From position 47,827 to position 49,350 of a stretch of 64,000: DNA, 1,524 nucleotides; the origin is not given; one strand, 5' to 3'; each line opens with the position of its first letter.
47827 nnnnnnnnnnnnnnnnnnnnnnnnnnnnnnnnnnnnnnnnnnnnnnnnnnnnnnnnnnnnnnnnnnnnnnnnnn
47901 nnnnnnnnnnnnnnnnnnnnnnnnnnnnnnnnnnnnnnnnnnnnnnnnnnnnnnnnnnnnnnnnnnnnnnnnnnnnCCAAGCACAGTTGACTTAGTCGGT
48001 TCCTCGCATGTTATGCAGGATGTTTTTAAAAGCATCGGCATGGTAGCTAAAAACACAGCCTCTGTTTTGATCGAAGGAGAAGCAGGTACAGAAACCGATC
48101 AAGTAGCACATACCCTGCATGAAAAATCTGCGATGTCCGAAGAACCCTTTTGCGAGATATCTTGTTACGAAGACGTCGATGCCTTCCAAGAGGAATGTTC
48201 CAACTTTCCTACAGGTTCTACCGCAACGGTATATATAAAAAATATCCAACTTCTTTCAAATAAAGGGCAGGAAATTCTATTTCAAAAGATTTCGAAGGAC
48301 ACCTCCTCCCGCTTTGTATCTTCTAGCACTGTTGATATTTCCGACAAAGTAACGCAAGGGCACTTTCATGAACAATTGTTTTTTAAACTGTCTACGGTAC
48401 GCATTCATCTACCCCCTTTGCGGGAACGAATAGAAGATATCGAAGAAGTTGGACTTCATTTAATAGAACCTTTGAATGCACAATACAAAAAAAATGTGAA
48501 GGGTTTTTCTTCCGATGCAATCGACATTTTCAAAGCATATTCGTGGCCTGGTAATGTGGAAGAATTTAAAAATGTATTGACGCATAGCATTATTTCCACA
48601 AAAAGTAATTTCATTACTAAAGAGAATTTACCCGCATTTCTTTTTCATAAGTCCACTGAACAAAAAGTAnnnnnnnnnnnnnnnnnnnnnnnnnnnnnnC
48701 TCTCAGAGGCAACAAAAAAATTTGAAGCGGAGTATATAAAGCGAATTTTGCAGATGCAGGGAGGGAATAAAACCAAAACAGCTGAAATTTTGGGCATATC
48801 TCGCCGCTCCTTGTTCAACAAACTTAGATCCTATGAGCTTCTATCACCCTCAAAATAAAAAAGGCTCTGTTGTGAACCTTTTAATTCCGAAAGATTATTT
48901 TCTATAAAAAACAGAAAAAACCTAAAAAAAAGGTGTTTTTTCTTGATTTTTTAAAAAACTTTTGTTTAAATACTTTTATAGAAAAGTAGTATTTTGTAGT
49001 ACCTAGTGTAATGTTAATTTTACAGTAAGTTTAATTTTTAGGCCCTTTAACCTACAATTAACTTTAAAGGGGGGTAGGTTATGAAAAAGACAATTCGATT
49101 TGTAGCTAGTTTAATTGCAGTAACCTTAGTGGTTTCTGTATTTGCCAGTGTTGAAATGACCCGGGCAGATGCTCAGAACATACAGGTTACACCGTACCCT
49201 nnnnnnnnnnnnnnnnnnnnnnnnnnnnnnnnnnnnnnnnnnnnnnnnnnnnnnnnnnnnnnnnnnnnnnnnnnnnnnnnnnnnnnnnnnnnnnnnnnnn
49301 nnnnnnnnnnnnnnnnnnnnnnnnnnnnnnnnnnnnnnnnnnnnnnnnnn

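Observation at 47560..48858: NtrC-type response regulator with an apparently dead, sigma-54-uncoupled AAA+ core, next to the third giant gene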

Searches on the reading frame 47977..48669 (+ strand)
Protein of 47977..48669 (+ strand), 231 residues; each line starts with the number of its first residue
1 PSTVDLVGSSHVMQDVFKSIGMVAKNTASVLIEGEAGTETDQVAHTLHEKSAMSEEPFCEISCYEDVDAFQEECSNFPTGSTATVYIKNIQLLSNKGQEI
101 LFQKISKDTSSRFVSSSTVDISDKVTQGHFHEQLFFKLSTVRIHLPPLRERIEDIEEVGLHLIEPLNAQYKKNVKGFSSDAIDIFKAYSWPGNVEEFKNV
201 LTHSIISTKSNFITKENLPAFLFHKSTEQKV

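Call 83: search_protein_representatives(protein=window:47977-48669:+)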
Query: 231 residues. Proteins with E-value up to 0.001 (for the whole library): 106494; up to 1e-10: 54106; up to 1e-30: 31. The best 150 are listed.
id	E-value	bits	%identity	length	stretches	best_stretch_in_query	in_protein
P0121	1.9e-48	181.2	33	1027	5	107-206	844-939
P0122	1.1e-43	165.6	33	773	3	20-228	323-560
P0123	8.6e-43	162.7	31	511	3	90-222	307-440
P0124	9.0e-43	162.7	32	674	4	91-217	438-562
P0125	2.2e-42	161.4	31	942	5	4-215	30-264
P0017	2.7e-40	154.6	35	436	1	3-230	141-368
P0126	4.0e-40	154.0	31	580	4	85-215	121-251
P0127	1.1e-37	146.0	31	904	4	107-211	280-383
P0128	6.6e-37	143.5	32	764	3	5-218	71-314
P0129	7.2e-37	143.4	32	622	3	105-220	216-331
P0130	3.4e-36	141.2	34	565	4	110-217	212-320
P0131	1.4e-35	139.2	35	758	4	109-218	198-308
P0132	3.2e-35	138.0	35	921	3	108-222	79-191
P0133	1.2e-34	136.1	32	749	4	106-207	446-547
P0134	2.5e-34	135.1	31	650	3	9-200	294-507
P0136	6.3e-34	133.8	35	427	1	6-218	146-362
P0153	1.5e-30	122.7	37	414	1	7-223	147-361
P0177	8.8e-29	117.0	29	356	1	10-221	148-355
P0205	6.0e-28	114.2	30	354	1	5-221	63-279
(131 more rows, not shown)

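Call 85: list_cluster_members(proteins=[P0136, P0153, P0177, P0205, P0001, P0018])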
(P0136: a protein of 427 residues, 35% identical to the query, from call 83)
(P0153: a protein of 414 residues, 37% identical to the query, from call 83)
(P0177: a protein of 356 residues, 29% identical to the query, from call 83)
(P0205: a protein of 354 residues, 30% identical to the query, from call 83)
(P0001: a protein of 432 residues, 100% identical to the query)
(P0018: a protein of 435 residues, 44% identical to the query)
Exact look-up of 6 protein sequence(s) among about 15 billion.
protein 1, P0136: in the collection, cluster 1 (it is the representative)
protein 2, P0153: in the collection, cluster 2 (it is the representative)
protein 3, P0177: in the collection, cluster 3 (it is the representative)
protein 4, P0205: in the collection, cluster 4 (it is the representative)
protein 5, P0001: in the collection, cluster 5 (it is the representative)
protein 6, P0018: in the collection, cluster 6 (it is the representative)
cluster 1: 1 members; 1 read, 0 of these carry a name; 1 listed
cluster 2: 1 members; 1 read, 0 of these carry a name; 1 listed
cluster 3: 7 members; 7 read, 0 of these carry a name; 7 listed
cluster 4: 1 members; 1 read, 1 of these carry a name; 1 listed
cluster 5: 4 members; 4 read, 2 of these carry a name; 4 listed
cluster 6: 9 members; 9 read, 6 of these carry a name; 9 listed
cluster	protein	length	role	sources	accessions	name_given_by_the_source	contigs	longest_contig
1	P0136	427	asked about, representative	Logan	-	-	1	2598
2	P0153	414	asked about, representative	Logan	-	-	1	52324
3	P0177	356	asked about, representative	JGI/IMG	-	-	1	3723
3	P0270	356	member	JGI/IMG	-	-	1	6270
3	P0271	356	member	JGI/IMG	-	-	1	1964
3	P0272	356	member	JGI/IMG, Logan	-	-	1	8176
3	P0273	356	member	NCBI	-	-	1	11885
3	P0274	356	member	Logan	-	-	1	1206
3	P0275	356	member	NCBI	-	-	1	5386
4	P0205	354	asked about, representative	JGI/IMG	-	DNA-binding NtrC family response regulator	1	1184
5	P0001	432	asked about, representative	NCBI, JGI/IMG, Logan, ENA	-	-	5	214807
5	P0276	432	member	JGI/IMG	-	two-component system, NtrC family, response regulator AtoC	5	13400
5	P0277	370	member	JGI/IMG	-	two-component system, NtrC family, response regulator AtoC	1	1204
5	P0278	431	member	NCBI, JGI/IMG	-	-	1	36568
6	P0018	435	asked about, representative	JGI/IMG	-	two-component system, NtrC family, response regulator AtoC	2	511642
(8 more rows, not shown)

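Call 86: find_related_loci(query=P0153, collection=genome_contigs, flank=3000)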
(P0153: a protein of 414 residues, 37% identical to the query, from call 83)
Query P0153 (414 aa) in genome_contigs; peptide patterns used: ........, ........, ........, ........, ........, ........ (x = any residue, [..] = any of these).
71 stretches matched a pattern; 11 encode a relative of the query (tblastn E <= 1e-3); 11 distinct loci.
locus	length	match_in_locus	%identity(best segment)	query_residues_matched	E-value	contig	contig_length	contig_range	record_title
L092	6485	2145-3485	30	7-413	1e-63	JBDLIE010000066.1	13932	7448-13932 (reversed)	MAG: Thermodesulfobacteriota bacterium isolate MAG014 MAG014_66, whole genome shotgun sequence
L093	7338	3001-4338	31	6-407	1e-58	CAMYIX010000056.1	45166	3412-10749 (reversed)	MAG: uncultured Ectothiorhodospiraceae bacterium isolate ES_Gamma_052 genome assembly, contig: scaffold_426, whole genom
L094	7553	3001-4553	31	4-360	5e-52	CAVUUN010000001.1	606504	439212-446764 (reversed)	MAG: uncultured Acidobacteriota bacterium isolate MFD03899.bin.1.231 genome assembly, contig: contig_10123, whole genome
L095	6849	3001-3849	37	167-413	9e-51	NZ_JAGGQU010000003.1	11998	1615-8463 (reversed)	Bacillus sp. ISL-55 ISL55_4, whole genome shotgun sequence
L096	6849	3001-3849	36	167-413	3e-50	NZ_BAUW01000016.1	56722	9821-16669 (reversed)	Mesobacillus boroniphilus JCM 21738, whole genome shotgun sequence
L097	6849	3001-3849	35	167-413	3e-49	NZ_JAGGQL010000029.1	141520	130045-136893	Bacillus sp. ISL-37 ISL37_30, whole genome shotgun sequence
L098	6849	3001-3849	35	167-413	9e-49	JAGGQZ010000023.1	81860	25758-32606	Chryseobacterium sp. ISL-80 ISL80_24, whole genome shotgun sequence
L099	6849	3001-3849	35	167-413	5e-49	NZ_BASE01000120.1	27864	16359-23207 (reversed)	Mesobacillus selenatarsenatis SF-1, whole genome shotgun sequence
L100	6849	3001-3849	36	167-413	1e-47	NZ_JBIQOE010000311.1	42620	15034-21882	MAG: Mesobacillus sp. isolate MAGSeO4RS1TR2P1 k141_883, whole genome shotgun sequence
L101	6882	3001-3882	30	98-365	2e-39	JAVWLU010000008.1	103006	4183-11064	MAG: Clostridium sp. isolate CGS1Y4-bin23 NODE_110_length_103006_cov_20.858748, whole genome shotgun sequence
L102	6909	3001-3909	31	148-413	4e-45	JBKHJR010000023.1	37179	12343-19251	MAG: Desulfurivibrionaceae bacterium isolate D5M12_11 NODE_285_length_37179_cov_8.859929, whole genome shotgun sequence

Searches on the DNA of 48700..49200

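Call 33: search_rna_families(source=window, start=48700, end=49200, threshold=evalue, max_evalue=1)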
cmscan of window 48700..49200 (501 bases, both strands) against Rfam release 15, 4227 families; matches with E-value up to 1: 4.
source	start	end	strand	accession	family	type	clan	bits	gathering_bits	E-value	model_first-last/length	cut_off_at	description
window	48898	48944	+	RF00125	IS128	Gene; sRNA;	-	20.6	80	0.059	152-198/209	no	IS128 RNA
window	48846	48950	-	RF00558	L20_leader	Cis-reg; leader;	-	19.5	58.7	0.24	1-127/127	no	Ribosomal protein L20 leader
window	48980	49032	+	RF01404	PinT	Gene; sRNA;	-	18.9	60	0.22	1-76/76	no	PinT (STnc440) Hfq binding RNA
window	48887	48920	+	RF00522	PreQ1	Cis-reg; riboswitch;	-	17.1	39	0.63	1-45/45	no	PreQ1 (pre queuosine) riboswitch aptamer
